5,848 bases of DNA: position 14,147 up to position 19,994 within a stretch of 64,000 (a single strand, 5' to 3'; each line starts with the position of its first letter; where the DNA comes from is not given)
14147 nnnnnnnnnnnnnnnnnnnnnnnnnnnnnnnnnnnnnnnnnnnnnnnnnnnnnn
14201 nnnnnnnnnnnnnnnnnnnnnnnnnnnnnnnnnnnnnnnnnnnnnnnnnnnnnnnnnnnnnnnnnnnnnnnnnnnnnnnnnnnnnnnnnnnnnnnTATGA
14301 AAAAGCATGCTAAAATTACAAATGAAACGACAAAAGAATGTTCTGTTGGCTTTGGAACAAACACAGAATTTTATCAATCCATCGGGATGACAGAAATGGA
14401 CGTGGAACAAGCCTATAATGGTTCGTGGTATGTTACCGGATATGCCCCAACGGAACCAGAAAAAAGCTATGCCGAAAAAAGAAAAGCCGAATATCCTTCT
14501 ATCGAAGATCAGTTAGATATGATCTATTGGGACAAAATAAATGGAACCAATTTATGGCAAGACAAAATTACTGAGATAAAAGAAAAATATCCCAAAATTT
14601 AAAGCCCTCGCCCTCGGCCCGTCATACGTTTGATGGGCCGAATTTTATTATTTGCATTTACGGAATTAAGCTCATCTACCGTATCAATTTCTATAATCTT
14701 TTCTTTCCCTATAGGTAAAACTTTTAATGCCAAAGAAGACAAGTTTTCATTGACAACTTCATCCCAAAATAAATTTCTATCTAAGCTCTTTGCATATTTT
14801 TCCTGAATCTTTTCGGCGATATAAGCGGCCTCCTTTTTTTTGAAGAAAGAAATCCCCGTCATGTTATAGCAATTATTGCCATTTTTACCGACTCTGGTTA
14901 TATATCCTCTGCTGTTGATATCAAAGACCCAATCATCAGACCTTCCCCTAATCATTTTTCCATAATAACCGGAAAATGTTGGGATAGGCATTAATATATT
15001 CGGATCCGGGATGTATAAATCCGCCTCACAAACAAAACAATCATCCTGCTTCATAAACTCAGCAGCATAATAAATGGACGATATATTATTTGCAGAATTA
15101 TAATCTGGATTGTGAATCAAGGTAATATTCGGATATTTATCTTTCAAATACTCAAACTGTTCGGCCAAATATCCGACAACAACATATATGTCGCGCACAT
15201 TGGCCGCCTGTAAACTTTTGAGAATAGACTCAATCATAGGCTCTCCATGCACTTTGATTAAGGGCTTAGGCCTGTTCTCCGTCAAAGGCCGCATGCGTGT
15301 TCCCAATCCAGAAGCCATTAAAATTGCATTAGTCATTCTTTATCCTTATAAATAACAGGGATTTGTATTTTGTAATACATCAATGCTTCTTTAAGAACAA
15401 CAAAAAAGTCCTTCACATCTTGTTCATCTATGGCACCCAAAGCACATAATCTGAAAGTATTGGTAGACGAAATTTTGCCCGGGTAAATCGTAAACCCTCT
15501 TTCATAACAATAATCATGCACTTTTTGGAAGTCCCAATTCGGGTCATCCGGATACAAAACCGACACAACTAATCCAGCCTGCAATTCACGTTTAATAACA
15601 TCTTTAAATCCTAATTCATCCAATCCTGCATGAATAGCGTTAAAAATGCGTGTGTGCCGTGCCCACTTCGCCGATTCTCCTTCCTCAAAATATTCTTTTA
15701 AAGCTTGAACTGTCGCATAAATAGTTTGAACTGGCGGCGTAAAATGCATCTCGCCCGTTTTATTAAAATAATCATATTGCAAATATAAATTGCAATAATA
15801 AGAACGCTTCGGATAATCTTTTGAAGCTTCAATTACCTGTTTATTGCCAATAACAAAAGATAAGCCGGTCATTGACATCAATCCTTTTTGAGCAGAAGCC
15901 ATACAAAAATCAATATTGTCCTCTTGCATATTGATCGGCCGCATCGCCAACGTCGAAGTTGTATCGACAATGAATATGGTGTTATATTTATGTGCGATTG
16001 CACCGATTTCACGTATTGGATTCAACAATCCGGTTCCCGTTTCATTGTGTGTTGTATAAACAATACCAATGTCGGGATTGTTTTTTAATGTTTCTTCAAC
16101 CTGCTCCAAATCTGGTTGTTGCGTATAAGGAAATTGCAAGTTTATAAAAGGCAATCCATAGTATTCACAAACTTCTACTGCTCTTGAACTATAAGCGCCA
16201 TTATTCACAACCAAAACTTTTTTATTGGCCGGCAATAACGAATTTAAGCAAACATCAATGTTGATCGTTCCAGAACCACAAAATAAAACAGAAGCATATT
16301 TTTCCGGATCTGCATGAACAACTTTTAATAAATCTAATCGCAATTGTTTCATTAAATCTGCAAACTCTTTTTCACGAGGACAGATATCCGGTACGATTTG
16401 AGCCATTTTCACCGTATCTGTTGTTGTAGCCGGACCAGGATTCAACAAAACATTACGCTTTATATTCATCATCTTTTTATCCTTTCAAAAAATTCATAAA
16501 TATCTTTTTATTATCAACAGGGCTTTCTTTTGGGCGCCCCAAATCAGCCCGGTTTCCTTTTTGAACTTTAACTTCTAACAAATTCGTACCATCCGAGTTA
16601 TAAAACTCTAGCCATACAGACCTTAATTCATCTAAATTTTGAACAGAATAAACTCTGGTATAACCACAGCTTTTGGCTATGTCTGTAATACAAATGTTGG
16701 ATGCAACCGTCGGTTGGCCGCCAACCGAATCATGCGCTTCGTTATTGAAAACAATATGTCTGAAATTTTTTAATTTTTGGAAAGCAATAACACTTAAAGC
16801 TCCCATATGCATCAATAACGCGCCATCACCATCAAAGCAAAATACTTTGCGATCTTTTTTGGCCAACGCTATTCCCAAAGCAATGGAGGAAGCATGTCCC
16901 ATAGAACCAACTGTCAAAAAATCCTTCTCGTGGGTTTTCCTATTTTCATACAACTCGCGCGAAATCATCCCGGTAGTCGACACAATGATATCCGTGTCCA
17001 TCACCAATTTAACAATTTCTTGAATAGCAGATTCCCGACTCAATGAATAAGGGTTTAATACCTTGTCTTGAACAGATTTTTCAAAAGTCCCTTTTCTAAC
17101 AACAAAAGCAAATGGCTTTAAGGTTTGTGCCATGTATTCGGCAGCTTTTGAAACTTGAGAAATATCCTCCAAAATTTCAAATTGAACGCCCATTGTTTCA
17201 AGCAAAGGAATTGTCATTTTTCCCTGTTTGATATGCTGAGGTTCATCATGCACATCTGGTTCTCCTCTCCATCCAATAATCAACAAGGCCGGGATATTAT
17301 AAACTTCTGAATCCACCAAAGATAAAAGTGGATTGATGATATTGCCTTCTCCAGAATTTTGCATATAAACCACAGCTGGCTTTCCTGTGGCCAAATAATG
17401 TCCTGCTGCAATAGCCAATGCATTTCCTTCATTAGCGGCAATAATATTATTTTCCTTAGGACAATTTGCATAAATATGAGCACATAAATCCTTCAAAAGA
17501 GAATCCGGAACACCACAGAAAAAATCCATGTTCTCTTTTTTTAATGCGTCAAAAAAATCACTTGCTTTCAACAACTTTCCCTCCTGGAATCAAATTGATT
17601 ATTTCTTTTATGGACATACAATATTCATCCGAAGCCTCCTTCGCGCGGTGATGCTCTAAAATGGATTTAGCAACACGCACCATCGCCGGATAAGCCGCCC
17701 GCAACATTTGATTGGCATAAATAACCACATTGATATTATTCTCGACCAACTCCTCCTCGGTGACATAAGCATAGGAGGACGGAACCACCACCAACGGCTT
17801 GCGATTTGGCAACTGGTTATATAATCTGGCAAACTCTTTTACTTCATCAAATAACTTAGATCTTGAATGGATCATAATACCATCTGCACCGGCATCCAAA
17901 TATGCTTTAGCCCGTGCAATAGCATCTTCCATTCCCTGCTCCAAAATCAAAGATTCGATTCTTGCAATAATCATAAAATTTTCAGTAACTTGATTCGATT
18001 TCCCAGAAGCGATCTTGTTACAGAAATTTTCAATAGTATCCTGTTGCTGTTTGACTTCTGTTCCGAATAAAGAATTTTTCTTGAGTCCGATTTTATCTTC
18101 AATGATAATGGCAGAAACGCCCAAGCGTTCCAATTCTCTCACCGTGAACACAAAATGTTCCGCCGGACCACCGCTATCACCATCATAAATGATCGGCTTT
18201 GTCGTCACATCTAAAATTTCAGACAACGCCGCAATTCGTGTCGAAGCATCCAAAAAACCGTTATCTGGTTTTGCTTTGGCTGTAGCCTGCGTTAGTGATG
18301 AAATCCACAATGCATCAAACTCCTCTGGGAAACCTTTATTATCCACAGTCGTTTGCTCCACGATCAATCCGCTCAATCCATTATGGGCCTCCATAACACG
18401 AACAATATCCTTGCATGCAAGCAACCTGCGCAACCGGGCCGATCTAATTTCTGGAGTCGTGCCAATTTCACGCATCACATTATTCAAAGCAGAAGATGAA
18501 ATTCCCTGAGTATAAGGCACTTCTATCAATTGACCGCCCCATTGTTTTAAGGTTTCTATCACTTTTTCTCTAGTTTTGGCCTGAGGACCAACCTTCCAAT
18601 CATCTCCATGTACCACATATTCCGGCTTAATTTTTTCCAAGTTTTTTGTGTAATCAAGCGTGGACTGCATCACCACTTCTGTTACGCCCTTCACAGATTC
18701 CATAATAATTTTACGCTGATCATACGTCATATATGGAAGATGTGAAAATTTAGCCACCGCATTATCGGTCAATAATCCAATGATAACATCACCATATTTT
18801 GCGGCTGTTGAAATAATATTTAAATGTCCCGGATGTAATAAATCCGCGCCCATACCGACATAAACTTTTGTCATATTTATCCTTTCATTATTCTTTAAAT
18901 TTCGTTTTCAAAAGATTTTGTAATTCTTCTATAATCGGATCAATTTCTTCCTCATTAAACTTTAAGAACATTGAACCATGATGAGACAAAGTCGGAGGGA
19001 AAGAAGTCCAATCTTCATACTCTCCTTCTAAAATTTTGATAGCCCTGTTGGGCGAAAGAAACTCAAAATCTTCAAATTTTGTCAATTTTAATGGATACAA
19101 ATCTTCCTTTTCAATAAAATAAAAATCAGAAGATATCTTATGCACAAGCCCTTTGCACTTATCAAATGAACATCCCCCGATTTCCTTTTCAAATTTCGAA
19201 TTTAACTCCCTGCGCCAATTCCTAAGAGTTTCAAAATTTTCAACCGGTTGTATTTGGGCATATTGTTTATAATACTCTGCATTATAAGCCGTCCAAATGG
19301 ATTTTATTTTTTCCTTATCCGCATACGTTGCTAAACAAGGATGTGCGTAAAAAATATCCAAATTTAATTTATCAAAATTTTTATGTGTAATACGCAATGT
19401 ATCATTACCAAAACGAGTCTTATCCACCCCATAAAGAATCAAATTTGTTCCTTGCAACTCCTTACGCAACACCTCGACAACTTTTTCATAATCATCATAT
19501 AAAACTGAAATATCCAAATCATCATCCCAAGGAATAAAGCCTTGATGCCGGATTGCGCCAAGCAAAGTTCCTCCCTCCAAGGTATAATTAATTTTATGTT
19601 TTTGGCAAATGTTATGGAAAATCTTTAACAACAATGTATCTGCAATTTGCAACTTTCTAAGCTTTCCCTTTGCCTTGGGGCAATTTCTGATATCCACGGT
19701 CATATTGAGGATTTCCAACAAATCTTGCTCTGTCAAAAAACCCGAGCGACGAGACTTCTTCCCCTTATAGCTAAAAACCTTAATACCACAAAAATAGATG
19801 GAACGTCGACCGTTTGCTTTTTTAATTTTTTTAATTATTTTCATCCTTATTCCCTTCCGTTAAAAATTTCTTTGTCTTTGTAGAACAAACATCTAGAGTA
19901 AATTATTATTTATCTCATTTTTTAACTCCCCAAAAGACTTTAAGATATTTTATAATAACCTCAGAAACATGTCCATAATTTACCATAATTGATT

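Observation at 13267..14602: Orphan T7-type tail-fibre gene 27 kb from the tail genes it should dock onto, next to tRNA-Gly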

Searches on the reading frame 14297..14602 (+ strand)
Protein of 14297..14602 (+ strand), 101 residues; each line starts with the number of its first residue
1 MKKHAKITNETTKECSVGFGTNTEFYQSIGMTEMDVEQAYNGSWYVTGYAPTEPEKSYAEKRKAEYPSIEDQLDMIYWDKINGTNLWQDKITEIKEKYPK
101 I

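Call 4: search_protein_families(library=pfam, proteins=[window:14297-14602:+], max_evalue=1)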
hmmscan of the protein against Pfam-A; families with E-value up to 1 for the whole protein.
window:14297-14602:+ (101 aa): 2 families
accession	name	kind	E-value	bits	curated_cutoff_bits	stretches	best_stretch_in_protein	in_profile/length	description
PF09520.16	RE_TdeIII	-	0.069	13.2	27.2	1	33-90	175-234/242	Type II restriction endonuclease, TdeIII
PF13673.13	Acetyltransf_10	-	0.18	12.2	23.6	1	23-46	99-122/128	Acetyltransferase (GNAT) domain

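Call 5: search_protein_families(library=phrogs, proteins=[window:14297-14602:+], max_evalue=1)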
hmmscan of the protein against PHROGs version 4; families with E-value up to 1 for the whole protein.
window:14297-14602:+ (101 aa): 8 families
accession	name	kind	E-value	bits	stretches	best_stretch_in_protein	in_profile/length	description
phrog_9114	-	unknown function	1.2e-13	52.6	1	52-100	54-101/103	-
phrog_1787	-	unknown function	1.3e-08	36.4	1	52-100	61-115/116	-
phrog_2687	-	unknown function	6.6e-06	27.7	1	56-100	20-70/73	-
phrog_2432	-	unknown function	0.00055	21.4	1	47-100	32-91/94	-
phrog_5714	-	unknown function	0.053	14.7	1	82-100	72-90/95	-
phrog_20715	-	unknown function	0.054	15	1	56-83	23-50/95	-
phrog_28148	-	unknown function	0.085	12.8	1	15-85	139-203/336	-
phrog_2504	-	unknown function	0.16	13.2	0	55-100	61-116/123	-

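Call 71: search_protein_families(library=ncbifam, proteins=[window:14297-14602:+], max_evalue=0.1)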
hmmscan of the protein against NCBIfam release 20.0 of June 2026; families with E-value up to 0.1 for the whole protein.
window:14297-14602:+ (101 aa): 1 family
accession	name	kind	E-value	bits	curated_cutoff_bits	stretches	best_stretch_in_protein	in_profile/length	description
NF010667.0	PRK14064.1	equivalog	0.057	13.8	134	0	67-97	27-56/75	exodeoxyribonuclease VII small subunit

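Call 73: search_dna_similar(query=window:14297-14602:+, collection=phages, mode=protein, max_evalue=0.001, max_rows=25)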
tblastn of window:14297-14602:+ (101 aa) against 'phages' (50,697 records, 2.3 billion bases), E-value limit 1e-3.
Records with a match: 21; places in all: 23; records where one place covers at least 80% of the query: 1.
Best place of each record, by identity: <60% 21.
By first word of the organism name: Synechococcus 8; Pelagibacter 5; Prochlorococcus 2; uncultured 2; Cyanophage 2; Tiamatvirus 1; Methylophilales 1.
By host as written in the record: - 5; Synechococcus sp. MW02 3; Candidatus Pelagibacter ubique HTCC1062 3; Synechococcus sp. WH 7803 2; Candidatus Pelagibacter sp. HTCC7211 2; Synechococcus sp. WH8102 2; Prochlorococcus sp. NATL2A 2; Synechococcus sp. CB0101 1; and 1 more.
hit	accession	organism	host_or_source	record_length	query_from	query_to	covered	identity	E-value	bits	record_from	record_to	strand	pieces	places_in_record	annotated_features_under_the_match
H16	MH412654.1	Synechococcus phage S-T4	Synechococcus sp. WH 7803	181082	50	100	50%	56.9%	1e-11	64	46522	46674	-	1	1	hypothetical protein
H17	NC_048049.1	Synechococcus phage S-T4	Synechococcus sp. WH 7803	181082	50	100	50%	56.9%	1e-11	64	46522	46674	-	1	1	hypothetical protein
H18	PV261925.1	Synechococcus phage RB11-B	Synechococcus sp. MW02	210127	50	100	50%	56.9%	3e-11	63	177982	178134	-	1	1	hypothetical protein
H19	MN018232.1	Synechococcus phage S-B43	Synechococcus sp. MW02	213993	50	100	50%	56.9%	3e-11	63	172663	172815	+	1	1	hypothetical protein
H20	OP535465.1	Synechococcus phage S-CREM1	Synechococcus sp. CB0101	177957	20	100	80%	35.5%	4e-5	46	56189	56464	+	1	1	stress response protein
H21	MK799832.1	Synechococcus phage S-B05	Synechococcus sp. MW02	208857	50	100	50%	54.9%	8e-11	62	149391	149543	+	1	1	hypothetical protein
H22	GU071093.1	Tiamatvirus PSSP7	-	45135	56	100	45%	55.6%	3e-5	46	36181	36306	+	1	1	conserved hypothetical protein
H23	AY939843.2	Prochlorococcus phage P-SSP7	-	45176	56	100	45%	55.6%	3e-5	46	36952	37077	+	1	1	uncharacterized protein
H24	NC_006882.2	Prochlorococcus phage P-SSP7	-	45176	56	100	45%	55.6%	3e-5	46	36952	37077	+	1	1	uncharacterized protein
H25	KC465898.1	Pelagibacter phage HTVC010P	Candidatus Pelagibacter ubique HTCC1062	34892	56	100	45%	53.3%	1e-4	44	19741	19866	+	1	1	hypothetical protein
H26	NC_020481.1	Pelagibacter phage HTVC010P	Candidatus Pelagibacter ubique HTCC1062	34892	56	100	45%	53.3%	1e-4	44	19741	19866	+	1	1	hypothetical protein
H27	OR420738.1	Pelagibacter phage HTVC131P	Candidatus Pelagibacter sp. HTCC7211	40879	56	100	45%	51.1%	1e-7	53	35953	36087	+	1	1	hypothetical protein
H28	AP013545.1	uncultured phage MedDCM-OCT-S46-C10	metagenomic fosmid library constructed ...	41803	58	100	43%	53.5%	2e-8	56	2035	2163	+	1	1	hypothetical protein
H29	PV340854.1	Synechococcus phage Sf-FP1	Synechococcus sp. WH8102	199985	58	100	43%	52.2%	5e-5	45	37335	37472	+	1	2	hypothetical protein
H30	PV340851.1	Synechococcus phage Sf-CH3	Synechococcus sp. WH8102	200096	58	100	43%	52.2%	5e-5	45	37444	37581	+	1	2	hypothetical protein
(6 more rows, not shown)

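Call 74: search_solved_structures(query=window:14297-14602:+, max_evalue=10)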
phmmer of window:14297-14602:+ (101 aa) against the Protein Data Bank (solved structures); distinct sequences matched with E-value up to 10: 0.

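Call 75: get_annotated_region(hit=H24, flank=5000)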
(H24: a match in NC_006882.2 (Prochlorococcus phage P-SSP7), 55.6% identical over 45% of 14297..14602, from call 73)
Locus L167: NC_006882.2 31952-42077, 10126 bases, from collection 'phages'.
description: Prochlorococcus phage P-SSP7, complete genome.
organism: Prochlorococcus phage P-SSP7 (NCBI taxid 2908095)
taxonomy: Viruses; Duplodnaviria; Heunggongvirae; Uroviricota; Caudoviricetes; Autographiviridae; Tiamatvirus; Tiamatvirus PSSP7
host: -; source: -; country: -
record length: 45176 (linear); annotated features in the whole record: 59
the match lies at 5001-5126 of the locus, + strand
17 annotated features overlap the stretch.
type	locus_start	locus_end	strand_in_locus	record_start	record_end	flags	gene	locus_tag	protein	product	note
CDS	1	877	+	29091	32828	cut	16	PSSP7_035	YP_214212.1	internal virion protein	gp16; assigned by synteny and size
CDS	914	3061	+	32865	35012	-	17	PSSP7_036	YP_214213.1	tail fiber protein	gp17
CDS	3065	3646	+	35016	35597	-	-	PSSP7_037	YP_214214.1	tail fiber protein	-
CDS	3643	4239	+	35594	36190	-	-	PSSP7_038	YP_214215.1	tail fiber protein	-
CDS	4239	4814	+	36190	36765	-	-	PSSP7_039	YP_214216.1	tail fiber protein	similar to yeast cell wall protein Awa1p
CDS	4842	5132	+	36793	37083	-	-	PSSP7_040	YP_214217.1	uncharacterized protein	-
CDS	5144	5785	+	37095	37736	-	-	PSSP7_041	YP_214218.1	tail fiber protein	-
CDS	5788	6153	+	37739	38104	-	-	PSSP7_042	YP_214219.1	uncharacterized protein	1 transmembrane region predicted by TMHMM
CDS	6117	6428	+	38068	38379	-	-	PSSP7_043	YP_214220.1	hypothetical protein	2 transmembrane regions predicted by TMHMM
CDS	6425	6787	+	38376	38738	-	-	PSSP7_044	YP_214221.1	uncharacterized protein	possible SignalP predicted signalling protein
CDS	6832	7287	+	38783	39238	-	-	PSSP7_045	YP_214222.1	hypothetical protein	-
CDS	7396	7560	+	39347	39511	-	-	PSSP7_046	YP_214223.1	uncharacterized protein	-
CDS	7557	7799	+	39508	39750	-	-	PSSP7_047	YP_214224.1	terminase small subunit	similar to P60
CDS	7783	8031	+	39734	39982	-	-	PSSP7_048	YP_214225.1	uncharacterized protein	-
CDS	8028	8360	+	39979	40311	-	-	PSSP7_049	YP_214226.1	HNH endonuclease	similar to cyanobacterial HNH endonuclease, unknown P60, and gp7's of phiC31 and phiBT1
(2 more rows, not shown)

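Call 76: get_annotated_region(hit=H26, flank=4000)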
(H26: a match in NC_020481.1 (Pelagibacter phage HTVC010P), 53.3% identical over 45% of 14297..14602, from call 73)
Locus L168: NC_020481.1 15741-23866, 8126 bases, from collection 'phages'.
description: Pelagibacter phage HTVC010P, complete genome.
organism: Pelagibacter phage HTVC010P (NCBI taxid 1283077)
taxonomy: Viruses; Duplodnaviria; Heunggongvirae; Uroviricota; Caudoviricetes
host: Candidatus Pelagibacter ubique HTCC1062; source: -; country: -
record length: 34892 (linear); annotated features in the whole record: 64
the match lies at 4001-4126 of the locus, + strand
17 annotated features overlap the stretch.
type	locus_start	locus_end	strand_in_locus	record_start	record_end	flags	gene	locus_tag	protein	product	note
CDS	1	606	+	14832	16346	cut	-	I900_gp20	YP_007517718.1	hypothetical protein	-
CDS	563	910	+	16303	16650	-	-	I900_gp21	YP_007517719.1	hypothetical protein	-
CDS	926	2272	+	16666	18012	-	-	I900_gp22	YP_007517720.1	tail protein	-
CDS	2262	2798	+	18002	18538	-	-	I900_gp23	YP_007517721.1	hypothetical protein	-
CDS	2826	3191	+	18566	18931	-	-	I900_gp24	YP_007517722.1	virion structural protein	-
CDS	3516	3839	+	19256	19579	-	-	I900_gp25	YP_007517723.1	hypothetical protein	-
CDS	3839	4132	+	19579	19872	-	-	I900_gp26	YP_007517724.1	hypothetical protein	-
CDS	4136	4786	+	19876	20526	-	-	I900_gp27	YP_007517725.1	tail fiber protein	-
CDS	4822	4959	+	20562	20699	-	-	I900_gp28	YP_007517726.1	hypothetical protein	-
CDS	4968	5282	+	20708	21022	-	-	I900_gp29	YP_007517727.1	hypothetical protein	-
CDS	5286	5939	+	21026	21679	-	-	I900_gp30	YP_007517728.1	hypothetical protein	-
CDS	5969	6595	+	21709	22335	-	-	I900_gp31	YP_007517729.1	hypothetical protein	-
CDS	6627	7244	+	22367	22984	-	-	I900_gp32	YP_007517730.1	hypothetical protein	-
CDS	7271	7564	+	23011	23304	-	-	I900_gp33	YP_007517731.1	tail fiber assembly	-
CDS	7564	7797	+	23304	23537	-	-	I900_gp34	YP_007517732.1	hypothetical protein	-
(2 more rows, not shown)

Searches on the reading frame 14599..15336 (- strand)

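Call 12: search_protein_families(library=pfam, proteins=[window:14599-15336:-], max_evalue=0.001)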
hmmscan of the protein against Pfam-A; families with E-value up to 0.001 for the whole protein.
window:14599-15336:- (245 aa): 3 families
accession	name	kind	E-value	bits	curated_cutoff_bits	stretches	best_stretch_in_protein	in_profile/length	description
PF12804.13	NTP_transf_3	-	1e-14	55.4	27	1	4-114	1-103/160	MobA-like NTP transferase domain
PF00483.29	NTP_transferase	-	3.8e-14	53.3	21.2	1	4-110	2-114/245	Nucleotidyl transferase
PF01128.25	IspD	-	0.00017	21.8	27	1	4-78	3-75/221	2-C-methyl-D-erythritol 4-phosphate cytidylyltransferase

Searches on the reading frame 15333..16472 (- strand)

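Call 12: search_protein_families(library=pfam, proteins=[window:15333-16472:-], max_evalue=0.001)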
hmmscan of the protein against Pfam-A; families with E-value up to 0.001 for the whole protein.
window:15333-16472:- (379 aa): 4 families
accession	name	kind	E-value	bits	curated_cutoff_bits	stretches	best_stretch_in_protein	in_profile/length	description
PF00266.25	Aminotran_5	-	6.5e-30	104.8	21.5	1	33-332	37-338/371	Aminotransferase class-V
PF00155.27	Aminotran_1_2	-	3.8e-06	26.8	19.7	1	56-222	62-246/361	Aminotransferase class I and II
PF01212.27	Beta_elim_lyase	-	9.5e-06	25.6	27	1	59-220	47-222/288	Beta-eliminating lyase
PF01053.26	Cys_Met_Meta_PP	-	0.00035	19.7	27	1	58-196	66-198/381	Cys/Met metabolism PLP-dependent enzyme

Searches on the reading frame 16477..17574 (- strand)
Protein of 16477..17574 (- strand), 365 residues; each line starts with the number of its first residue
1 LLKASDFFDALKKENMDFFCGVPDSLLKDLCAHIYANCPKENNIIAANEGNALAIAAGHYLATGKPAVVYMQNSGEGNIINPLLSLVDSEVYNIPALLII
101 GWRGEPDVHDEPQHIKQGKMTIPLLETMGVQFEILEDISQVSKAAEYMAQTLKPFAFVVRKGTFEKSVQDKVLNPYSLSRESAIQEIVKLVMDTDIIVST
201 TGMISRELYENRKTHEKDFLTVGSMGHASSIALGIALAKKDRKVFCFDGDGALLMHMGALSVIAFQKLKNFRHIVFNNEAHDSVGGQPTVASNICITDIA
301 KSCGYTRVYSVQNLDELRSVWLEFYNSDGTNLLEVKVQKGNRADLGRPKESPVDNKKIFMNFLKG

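Call 12: search_protein_families(library=pfam, proteins=[window:16477-17574:-], max_evalue=0.001)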
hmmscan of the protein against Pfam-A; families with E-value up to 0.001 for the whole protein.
window:16477-17574:- (365 aa): 2 families
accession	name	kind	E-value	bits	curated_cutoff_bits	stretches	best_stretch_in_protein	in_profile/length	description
PF02775.26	TPP_enzyme_C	-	1.8e-19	70.5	21.9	1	211-335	18-151/151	Thiamine pyrophosphate enzyme, C-terminal TPP binding domain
PF02776.23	TPP_enzyme_N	-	1.3e-15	57.6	26.8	1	6-117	6-111/119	Thiamine pyrophosphate enzyme, N-terminal TPP binding domain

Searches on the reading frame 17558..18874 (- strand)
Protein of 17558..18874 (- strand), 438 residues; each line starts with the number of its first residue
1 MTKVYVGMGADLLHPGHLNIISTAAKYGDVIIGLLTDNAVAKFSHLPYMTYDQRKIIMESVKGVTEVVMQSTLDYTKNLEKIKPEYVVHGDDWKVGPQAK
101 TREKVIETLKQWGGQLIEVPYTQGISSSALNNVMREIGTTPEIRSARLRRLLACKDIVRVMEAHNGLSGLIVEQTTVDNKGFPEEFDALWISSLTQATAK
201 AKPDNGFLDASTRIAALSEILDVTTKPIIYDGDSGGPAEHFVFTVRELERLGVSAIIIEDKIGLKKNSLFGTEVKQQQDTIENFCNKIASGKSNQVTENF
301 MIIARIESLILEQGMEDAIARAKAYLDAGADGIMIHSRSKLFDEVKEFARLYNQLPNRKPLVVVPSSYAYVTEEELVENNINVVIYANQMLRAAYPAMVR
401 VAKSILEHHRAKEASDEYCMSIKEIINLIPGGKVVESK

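Call 12: search_protein_families(library=pfam, proteins=[window:17558-18874:-], max_evalue=0.001)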
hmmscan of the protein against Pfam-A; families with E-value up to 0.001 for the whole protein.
window:17558-18874:- (438 aa): 2 families
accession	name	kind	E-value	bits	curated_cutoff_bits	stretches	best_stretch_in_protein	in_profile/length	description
PF13714.12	PEP_mutase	-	1.1e-52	179.4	31.5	1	148-406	1-240/240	Phosphoenolpyruvate phosphomutase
PF01467.32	CTP_transf_like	-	2.9e-14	53.9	21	1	11-130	7-130/133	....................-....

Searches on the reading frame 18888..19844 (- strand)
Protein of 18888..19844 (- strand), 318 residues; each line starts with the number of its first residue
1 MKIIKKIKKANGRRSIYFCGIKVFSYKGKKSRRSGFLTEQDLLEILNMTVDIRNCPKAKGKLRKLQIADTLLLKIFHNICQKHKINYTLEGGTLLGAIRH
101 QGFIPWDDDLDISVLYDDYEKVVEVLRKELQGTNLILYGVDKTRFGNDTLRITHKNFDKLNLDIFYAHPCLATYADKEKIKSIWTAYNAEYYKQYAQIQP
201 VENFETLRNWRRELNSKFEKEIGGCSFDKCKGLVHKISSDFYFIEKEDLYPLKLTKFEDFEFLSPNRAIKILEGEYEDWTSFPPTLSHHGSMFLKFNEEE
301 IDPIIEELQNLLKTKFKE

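Call 12: search_protein_families(library=pfam, proteins=[window:18888-19844:-], max_evalue=0.001)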
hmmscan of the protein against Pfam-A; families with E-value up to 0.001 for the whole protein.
window:18888-19844:- (318 aa): 1 family
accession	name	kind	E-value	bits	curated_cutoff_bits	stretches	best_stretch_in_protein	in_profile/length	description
PF04991.19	LicD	-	2.5e-28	100.1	22.6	1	80-276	1-226/227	LicD family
